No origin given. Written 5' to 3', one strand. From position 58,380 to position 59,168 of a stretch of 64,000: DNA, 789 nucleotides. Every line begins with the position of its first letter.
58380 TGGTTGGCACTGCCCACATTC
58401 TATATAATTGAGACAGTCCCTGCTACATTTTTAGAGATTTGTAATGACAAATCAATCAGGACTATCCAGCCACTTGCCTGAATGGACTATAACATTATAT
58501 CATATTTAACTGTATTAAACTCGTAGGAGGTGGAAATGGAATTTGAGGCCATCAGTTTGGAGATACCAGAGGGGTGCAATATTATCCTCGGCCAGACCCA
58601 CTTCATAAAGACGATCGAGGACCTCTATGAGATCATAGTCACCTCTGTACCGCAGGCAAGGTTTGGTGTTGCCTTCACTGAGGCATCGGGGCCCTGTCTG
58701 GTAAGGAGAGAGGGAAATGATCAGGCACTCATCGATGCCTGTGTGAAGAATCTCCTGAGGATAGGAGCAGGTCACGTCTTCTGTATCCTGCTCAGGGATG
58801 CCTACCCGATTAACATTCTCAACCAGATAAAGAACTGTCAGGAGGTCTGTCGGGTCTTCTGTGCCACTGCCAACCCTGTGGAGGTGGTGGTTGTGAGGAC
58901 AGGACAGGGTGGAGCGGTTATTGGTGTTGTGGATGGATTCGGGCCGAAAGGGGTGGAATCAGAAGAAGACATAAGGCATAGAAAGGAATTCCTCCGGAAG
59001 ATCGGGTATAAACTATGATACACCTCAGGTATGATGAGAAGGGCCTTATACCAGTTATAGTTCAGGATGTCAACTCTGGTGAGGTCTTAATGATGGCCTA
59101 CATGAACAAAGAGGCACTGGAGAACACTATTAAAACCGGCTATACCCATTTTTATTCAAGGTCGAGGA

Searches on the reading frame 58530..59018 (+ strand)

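Call 97: search_protein_families(library=pfam, proteins=[window:58530-59018:+], max_evalue=0.00001)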
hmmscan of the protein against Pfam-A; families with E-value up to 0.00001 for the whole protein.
window:58530-59018:+ (162 aa): 1 family
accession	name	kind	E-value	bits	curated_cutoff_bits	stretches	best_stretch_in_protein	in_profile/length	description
PF04008.19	Adenosine_kin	-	1.3e-76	256.1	25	1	8-161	1-154/154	Adenosine specific kinase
